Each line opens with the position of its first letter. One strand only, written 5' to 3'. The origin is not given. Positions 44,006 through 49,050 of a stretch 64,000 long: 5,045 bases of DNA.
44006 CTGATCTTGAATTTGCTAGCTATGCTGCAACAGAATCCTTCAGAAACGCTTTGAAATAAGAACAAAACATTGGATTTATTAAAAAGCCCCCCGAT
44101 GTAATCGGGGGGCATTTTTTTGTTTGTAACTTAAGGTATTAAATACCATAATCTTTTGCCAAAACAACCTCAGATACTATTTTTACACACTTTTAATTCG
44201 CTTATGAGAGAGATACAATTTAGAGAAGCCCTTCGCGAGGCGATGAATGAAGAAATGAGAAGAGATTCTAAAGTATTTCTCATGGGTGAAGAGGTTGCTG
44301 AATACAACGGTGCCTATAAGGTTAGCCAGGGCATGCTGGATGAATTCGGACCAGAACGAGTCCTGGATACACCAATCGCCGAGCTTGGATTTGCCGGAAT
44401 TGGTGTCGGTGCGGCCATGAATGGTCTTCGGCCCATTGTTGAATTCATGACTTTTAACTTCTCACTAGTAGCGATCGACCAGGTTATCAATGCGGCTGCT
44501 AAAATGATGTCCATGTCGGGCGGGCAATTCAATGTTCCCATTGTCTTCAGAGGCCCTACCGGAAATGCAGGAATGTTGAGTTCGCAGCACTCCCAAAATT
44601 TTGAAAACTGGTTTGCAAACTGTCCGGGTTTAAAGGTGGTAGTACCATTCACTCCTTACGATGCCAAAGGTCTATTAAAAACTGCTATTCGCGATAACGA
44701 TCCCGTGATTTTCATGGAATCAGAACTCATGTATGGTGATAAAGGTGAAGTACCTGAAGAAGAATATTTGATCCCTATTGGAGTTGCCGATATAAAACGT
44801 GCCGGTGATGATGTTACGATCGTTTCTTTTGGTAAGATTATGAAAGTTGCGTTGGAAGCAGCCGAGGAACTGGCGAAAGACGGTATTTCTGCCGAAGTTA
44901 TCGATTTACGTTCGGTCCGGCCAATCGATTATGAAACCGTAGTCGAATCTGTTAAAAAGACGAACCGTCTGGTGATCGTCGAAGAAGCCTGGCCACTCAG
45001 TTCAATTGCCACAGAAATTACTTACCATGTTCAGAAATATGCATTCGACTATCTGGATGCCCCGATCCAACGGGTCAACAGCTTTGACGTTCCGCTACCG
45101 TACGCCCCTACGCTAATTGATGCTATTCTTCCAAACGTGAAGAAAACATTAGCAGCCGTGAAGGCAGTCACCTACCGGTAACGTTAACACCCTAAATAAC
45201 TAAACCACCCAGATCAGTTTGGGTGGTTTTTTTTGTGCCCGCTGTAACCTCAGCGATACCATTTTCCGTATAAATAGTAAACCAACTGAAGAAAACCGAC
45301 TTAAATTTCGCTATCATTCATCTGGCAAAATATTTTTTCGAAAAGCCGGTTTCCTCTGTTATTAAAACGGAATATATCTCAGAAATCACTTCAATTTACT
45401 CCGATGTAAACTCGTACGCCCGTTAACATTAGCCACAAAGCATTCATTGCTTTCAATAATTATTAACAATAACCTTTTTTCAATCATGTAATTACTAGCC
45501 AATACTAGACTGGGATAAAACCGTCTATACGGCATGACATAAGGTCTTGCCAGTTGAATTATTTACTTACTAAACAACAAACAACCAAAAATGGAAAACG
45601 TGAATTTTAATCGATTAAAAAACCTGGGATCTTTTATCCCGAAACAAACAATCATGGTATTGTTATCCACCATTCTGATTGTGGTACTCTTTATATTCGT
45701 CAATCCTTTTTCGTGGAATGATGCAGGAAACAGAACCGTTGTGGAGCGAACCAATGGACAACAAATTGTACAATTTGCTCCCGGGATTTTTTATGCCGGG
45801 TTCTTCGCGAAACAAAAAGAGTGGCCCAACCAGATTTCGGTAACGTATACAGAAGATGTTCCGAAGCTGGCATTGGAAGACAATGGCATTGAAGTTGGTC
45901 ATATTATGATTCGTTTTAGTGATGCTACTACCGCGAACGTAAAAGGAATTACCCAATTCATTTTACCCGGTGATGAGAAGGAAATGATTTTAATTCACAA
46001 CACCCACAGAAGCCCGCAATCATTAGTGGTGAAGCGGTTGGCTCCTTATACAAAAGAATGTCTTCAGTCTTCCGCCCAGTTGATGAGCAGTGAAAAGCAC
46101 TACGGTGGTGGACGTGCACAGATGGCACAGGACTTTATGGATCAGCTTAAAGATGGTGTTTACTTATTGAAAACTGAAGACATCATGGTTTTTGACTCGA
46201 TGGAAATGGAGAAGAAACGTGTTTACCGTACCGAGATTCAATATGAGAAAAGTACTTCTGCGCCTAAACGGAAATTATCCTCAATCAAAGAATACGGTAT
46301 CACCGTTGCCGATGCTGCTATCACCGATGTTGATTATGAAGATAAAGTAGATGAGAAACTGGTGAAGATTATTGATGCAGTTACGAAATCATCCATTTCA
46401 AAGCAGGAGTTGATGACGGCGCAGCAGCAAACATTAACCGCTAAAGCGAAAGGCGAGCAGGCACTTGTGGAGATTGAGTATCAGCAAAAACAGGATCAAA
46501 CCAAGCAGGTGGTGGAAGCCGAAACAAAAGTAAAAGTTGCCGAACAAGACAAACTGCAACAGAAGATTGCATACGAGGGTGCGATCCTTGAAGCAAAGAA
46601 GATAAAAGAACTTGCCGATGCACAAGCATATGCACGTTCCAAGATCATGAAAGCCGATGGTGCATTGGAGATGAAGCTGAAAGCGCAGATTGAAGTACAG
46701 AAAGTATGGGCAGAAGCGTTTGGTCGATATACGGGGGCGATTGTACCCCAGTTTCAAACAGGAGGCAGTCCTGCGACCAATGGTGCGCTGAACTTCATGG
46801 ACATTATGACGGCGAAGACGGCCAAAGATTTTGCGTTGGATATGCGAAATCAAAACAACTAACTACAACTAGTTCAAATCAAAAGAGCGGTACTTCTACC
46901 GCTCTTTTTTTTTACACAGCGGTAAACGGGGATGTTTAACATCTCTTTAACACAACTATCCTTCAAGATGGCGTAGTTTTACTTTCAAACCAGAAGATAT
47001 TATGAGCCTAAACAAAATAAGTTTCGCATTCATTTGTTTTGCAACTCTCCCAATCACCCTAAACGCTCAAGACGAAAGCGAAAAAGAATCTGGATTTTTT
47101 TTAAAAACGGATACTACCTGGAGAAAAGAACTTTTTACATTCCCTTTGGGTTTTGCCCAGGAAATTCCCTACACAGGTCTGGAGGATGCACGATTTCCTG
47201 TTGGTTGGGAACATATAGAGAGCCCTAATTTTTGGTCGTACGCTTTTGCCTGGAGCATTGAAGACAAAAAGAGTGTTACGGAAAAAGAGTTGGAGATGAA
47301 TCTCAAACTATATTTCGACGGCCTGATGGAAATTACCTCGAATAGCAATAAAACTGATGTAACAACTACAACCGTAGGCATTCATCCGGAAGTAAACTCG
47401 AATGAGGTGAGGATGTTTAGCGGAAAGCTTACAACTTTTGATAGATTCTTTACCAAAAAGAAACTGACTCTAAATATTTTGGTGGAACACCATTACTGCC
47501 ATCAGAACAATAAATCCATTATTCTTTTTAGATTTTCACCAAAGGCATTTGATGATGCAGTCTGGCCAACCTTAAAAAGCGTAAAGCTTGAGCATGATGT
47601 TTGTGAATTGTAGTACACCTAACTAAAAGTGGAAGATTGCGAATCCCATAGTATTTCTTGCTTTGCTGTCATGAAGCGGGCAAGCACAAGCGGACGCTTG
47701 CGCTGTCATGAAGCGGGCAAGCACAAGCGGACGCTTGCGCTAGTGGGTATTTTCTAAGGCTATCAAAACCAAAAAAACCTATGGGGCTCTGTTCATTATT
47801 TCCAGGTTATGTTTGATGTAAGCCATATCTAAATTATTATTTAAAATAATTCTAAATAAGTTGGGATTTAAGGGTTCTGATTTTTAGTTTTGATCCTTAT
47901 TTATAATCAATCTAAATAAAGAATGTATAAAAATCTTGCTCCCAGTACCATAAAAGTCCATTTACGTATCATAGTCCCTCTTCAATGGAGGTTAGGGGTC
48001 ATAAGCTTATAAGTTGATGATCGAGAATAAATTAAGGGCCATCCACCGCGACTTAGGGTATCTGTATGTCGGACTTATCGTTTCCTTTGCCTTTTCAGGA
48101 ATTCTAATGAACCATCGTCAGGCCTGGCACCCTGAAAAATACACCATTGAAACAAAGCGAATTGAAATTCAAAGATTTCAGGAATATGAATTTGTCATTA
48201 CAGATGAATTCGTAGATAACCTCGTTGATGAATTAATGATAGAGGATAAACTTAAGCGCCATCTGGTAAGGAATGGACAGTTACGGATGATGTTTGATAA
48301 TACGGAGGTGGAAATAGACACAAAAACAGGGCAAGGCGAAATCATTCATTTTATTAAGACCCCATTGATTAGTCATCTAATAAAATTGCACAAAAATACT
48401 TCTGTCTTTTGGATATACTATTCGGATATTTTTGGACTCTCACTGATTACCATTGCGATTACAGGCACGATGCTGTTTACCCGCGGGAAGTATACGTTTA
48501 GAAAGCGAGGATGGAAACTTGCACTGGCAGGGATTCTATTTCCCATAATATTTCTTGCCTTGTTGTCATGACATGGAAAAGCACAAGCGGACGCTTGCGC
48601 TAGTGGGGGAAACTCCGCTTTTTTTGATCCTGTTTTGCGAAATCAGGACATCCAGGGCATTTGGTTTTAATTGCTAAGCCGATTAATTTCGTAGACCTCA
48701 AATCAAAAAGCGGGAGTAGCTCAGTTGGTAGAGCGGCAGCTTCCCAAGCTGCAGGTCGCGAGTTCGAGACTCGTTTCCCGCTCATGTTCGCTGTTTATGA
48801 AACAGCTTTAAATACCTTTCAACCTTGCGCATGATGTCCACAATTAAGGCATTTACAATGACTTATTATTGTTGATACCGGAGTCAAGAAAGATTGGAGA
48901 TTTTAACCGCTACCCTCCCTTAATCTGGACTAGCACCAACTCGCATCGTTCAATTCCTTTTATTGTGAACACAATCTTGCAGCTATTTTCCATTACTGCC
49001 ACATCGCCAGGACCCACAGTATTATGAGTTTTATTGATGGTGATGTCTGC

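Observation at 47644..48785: Direct-repeat-flanked 1-kb cassette carrying a PepSY-TM gene next to tRNA-Gly(CCC)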

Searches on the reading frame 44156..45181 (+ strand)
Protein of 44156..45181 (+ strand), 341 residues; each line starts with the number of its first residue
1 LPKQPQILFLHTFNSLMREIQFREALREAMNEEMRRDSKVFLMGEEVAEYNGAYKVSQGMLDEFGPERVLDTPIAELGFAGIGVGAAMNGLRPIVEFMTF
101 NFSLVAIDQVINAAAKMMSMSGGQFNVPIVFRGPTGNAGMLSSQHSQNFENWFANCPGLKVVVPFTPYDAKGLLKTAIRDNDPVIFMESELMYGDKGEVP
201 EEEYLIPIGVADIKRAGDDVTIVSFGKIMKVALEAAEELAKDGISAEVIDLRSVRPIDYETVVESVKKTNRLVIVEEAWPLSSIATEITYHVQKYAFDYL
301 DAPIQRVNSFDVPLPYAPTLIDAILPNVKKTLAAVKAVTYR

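Call 61: search_protein_families(library=pfam, proteins=[window:44156-45181:+], max_evalue=0.00001)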
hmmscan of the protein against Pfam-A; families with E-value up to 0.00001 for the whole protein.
window:44156-45181:+ (341 aa): 2 families
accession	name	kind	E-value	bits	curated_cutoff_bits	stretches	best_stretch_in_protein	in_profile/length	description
PF02779.29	Transket_pyr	-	2.1e-46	158.2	27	1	19-193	2-172/174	Transketolase, pyrimidine binding domain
PF02780.25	Transketolase_C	-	4.8e-40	136.8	25.9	1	209-329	1-122/124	Transketolase, C-terminal domain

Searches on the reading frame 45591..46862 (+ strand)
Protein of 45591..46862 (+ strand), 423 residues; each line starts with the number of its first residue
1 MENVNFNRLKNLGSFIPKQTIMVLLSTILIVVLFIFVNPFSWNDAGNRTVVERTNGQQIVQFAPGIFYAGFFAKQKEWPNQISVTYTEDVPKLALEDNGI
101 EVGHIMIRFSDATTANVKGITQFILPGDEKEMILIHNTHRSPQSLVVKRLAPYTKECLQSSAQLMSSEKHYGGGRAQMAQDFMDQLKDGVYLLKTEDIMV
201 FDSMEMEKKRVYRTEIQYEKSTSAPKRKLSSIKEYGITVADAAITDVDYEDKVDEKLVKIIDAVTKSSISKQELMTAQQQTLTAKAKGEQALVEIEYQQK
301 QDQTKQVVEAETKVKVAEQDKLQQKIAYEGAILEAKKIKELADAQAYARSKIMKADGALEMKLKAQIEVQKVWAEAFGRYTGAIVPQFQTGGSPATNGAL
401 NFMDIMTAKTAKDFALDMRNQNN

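Call 7: search_protein_families(library=pfam, proteins=[window:45591-46862:+], max_evalue=0.01)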
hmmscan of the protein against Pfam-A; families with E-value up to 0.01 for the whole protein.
window:45591-46862:+ (423 aa): 1 family
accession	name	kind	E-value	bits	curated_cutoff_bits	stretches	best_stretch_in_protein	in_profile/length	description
PF01145.31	Band_7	-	1.3e-05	25.7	23.6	1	46-280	6-175/176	SPFH domain / Band 7 family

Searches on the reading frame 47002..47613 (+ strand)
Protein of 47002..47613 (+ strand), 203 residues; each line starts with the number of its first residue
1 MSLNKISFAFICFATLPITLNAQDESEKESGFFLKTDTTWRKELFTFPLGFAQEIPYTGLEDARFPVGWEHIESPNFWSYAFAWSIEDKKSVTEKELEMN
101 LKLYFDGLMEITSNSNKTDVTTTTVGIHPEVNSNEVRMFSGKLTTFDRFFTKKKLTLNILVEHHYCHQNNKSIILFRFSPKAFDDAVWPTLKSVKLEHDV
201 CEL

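Call 7: search_protein_families(library=pfam, proteins=[window:47002-47613:+], max_evalue=0.01)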
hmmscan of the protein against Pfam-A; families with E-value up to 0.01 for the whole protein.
window:47002-47613:+ (203 aa): 0 families

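Call 8: search_protein_families(library=ncbifam, proteins=[window:47002-47613:+], max_evalue=0.01)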
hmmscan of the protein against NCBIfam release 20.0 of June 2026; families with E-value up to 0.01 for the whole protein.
window:47002-47613:+ (203 aa): 0 families

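Call 25: find_homologous_proteins(query=window:47002-47610:+)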
Query window:47002-47610:+ (203 aa): 60 proteins with E <= 0.001 among 130 candidates.
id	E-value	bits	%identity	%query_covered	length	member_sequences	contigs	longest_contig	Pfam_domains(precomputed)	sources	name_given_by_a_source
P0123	3.2e-134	463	100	100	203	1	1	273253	-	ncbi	-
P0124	8.1e-95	334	73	100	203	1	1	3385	-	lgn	-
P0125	2.1e-80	287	60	100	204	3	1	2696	-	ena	-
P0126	6.7e-58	214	54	95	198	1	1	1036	-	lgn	-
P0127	8.7e-58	214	55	87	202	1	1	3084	-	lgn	-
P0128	6.7e-54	201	49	98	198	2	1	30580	-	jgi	-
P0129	2.9e-53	199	53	88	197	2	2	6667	-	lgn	-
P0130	4.2e-53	198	51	98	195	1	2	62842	-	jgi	jgi:hypothetical protein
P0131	6.0e-52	194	52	90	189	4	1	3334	-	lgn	-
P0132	6.6e-52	194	50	84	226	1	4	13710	-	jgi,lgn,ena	-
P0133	1.3e-51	193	52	88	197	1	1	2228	-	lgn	-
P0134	2.2e-51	193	50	97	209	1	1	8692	-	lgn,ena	-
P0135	3.5e-51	192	52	88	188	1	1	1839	-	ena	-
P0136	8.7e-51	191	52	88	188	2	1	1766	-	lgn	-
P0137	1.2e-50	190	51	84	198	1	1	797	-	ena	-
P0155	4.4e-46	175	49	87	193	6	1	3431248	-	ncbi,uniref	ncbi:hypothetical protein [Pontimicrobium sp. SW4]|uniref:Uncharacterized protein n=1 Tax=Pontimicro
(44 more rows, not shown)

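Call 26: find_encoding_contigs(protein=P0124, flank=5000, max_places=4)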
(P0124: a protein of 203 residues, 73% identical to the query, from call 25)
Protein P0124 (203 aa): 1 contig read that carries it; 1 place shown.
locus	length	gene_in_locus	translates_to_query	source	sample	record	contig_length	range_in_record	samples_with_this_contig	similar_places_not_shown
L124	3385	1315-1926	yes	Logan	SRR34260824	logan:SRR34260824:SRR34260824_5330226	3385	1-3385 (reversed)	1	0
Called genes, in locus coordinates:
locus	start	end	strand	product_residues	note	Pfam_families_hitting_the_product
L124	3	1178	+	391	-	?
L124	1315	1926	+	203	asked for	-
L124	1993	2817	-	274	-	PF01790:LGT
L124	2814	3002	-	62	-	-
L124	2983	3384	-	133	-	?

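Call 28: find_encoding_contigs(protein=P0125, flank=5000, max_places=4)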
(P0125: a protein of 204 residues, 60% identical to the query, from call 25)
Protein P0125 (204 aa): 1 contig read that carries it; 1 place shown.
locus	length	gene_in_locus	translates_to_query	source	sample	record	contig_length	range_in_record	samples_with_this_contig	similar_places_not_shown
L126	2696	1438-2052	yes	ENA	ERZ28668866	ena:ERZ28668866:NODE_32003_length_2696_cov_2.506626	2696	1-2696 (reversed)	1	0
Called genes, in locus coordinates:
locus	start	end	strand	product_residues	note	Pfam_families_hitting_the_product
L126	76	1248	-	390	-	PF03576:Peptidase_S58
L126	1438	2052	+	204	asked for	-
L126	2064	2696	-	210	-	?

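Call 51: find_encoding_contigs(protein=P0130, flank=5000, max_places=2)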
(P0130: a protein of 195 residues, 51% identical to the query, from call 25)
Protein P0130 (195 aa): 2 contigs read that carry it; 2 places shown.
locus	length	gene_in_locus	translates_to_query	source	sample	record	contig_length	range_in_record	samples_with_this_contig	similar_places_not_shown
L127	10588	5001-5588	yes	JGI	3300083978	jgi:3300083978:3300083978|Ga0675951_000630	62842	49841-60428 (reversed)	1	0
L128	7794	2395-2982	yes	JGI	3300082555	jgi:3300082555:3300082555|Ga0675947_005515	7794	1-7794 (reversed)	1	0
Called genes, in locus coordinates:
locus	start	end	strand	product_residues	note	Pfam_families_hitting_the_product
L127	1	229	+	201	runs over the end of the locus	PF00440:TetR_N, PF16925:TetR_C_13, PF21993:TetR_C_13_2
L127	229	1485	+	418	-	PF00109:ketoacyl-synt, PF00108:Thiolase_N (faint), PF02801:Ketoacyl-synt_C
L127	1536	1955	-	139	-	PF13648:Lipocalin_4 (faint)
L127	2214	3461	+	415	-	PF00994:MoCF_biosynth, PF18146:CinA_KH, PF02464:CinA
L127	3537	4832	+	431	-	PF00364:Biotin_lipoyl, PF25984:BSH_YknX (faint), PF26018:BSH_RND_rel (faint), PF02817:E3_binding, PF00198:2-oxoacid_dh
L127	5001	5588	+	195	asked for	-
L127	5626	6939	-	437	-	PF00209:SNF, PF13520:AA_permease_2, PF00209:SNF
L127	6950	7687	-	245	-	-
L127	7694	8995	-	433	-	PF00202:Aminotran_3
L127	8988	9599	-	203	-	PF13500:AAA_26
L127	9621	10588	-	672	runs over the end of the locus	PF08448:PAS_4, PF00512:HisKA, PF02518:HATPase_c, PF13589:HATPase_c_3 (faint), PF00072:Response_reg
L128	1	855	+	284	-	?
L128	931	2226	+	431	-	PF00364:Biotin_lipoyl, PF25984:BSH_YknX (faint), PF26018:BSH_RND_rel (faint), PF02817:E3_binding, PF00198:2-oxoacid_dh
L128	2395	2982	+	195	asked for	-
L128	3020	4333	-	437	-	PF00209:SNF, PF13520:AA_permease_2, PF00209:SNF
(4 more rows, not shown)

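Call 52: find_encoding_contigs(protein=P0155, flank=5000, max_places=2)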
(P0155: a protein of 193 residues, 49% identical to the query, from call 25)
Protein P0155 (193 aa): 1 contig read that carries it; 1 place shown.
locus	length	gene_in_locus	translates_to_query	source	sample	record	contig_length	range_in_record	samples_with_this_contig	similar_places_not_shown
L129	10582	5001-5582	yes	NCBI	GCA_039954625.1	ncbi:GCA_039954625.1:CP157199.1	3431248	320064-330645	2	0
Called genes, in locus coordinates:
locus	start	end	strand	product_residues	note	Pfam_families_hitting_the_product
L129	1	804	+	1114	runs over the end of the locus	PF17757:UvrB_inter, PF02559:CarD_TRCF_RID, PF04851:ResIII, PF00270:DEAD, PF00271:Helicase_C, PF03461:TRCF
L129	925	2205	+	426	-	PF00578:AhpC-TSA, PF08534:Redoxin, PF13905:Thioredoxin_8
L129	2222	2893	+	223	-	PF13599:Pentapeptide_4 (weak), PF00805:Pentapeptide (weak)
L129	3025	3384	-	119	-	PF08378:NERD, PF02021:UPF0102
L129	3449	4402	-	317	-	PF00486:Trans_reg_C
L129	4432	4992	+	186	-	PF04264:YceI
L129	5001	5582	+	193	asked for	-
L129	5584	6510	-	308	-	PF02016:Peptidase_S66, PF17676:Peptidase_S66C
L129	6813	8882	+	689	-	PF00133:tRNA-synt_1, PF09334:tRNA-synt_1g, PF08264:Anticodon_1 (weak), PF19303:Anticodon_3, PF01588:tRNA_bind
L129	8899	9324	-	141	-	PF07883:Cupin_2, PF02311:AraC_binding (faint)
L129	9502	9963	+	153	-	PF13353:Fer4_12 (weak)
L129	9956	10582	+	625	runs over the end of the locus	PF13597:NRDD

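Call 53: find_encoding_contigs(protein=P0128, flank=5000, max_places=2)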
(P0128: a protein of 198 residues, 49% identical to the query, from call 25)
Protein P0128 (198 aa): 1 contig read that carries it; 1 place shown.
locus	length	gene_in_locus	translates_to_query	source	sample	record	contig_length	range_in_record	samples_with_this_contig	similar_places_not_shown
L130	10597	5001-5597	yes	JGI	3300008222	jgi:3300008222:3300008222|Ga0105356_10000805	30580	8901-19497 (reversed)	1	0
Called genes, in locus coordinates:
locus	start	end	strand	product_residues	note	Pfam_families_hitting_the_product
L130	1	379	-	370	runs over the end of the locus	PF00282:Pyridoxal_deC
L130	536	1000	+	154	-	PF13404:HTH_AsnC-type, PF13412:HTH_24, PF25212:HVO_A0114 (weak), PF01037:AsnC_trans_reg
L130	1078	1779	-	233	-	-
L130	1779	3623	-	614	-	-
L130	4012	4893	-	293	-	PF00486:Trans_reg_C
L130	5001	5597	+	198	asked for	-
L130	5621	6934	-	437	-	PF00270:DEAD, PF04851:ResIII, PF00271:Helicase_C, PF03880:DbpA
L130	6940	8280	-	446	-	PF04851:ResIII, PF00270:DEAD, PF00271:Helicase_C, PF28538:Helicase_helical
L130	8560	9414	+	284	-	PF19783:DUF6268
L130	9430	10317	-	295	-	PF23678:YqhI, PF01738:DLH, PF00326:Peptidase_S9 (faint), PF02129:Peptidase_S15 (weak), PF08840:BAAT_C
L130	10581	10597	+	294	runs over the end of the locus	PF00775:Dioxygenase_C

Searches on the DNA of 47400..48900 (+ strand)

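Call 19: search_rna_families(source=window, start=47400, end=48900, threshold=evalue, max_evalue=10, show_alignments=3)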
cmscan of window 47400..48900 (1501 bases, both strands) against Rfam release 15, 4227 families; matches with E-value up to 10: 3.
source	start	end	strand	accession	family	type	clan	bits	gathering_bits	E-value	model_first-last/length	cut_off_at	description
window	48710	48782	+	RF00005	tRNA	Gene; tRNA;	CL00001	64.8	29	1.9e-13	1-71/71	no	tRNA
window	47465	47548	-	RF01592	plasmodium_snoR17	Gene; snRNA; snoRNA; CD-box;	-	26.2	51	2.4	1-80/80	no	small nucleolar RNA snoR17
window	47564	47583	+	RF03003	GP20-b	Cis-reg;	-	14.4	36.2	8.1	1-62/62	no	GP20-b RNA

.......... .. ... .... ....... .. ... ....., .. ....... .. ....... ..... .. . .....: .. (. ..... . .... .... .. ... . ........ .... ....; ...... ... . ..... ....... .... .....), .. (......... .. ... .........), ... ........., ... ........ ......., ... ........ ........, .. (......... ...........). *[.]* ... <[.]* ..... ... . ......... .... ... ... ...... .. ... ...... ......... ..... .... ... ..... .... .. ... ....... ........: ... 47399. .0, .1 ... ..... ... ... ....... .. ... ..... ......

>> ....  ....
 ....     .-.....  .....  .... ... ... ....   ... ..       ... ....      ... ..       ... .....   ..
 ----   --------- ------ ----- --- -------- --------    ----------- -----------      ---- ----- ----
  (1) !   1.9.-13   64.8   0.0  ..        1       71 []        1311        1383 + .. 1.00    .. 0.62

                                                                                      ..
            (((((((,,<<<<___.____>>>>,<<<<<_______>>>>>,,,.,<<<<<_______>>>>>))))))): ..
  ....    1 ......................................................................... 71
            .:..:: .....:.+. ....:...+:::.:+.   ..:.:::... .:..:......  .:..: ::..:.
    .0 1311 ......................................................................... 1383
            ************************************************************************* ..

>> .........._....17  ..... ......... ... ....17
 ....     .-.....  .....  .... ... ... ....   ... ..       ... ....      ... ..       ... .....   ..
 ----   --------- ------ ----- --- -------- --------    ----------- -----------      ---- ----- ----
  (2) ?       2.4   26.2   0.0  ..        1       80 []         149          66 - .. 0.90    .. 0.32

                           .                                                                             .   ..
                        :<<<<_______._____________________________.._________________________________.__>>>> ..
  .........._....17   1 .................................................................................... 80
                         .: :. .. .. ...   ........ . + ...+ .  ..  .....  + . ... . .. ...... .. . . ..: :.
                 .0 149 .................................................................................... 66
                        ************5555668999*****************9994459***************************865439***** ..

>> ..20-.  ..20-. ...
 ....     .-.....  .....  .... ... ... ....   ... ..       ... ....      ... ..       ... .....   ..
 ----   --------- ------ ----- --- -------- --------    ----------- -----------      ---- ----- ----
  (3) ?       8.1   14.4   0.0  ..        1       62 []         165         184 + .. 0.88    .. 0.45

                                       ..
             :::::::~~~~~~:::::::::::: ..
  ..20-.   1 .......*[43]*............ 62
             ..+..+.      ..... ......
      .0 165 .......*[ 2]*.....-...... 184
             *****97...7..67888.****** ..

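Call 65: build_rna_model(alignment_id=A2, structure=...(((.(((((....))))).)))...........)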
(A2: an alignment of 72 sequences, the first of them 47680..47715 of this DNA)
Model R1 built from alignment A2 (72 sequences, 36 columns); structure: as given.
model positions 36; base pairs 8; branch points 0; effective number of sequences 72; information 1.229 bits per position. Calibrated on 0.2 Mb of random sequence (short: E-values are rough).
structure used (alignment columns):
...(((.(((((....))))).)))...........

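Call 66: search_with_rna_model(model_id=R1, source=window, filters=off, max_evalue=10, show_alignments=6)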
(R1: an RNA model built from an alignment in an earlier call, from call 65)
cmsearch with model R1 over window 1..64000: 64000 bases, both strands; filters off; matches with E-value up to 10: 23.
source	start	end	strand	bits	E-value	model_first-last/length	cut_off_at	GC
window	48577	48612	+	50.4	6.9e-14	1-36/36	no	0.56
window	47717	47752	+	46.3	1.5e-12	1-36/36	no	0.56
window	47680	47715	+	39.2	2.9e-10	1-36/36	no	0.61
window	59487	59530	+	11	0.35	1-36/36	no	0.5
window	34239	34264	-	9.3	1.2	1-36/36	no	0.46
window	42972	43007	+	9.1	1.4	1-36/36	no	0.47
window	16641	16664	+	8.7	1.9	1-36/36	no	0.42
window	22661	22684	+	8.2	2.8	1-36/36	no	0.46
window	45528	45562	+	8.2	2.8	1-36/36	no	0.4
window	914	942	+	8.2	2.9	1-36/36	no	0.38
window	26644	26672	+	8.1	3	1-36/36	no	0.38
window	33201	33223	+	7.8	3.8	1-36/36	no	0.48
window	60179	60217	-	7.6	4.3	1-36/36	no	0.49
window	43736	43758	-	7.5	4.7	1-36/36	no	0.48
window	23379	23403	-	7.5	4.8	1-36/36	no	0.48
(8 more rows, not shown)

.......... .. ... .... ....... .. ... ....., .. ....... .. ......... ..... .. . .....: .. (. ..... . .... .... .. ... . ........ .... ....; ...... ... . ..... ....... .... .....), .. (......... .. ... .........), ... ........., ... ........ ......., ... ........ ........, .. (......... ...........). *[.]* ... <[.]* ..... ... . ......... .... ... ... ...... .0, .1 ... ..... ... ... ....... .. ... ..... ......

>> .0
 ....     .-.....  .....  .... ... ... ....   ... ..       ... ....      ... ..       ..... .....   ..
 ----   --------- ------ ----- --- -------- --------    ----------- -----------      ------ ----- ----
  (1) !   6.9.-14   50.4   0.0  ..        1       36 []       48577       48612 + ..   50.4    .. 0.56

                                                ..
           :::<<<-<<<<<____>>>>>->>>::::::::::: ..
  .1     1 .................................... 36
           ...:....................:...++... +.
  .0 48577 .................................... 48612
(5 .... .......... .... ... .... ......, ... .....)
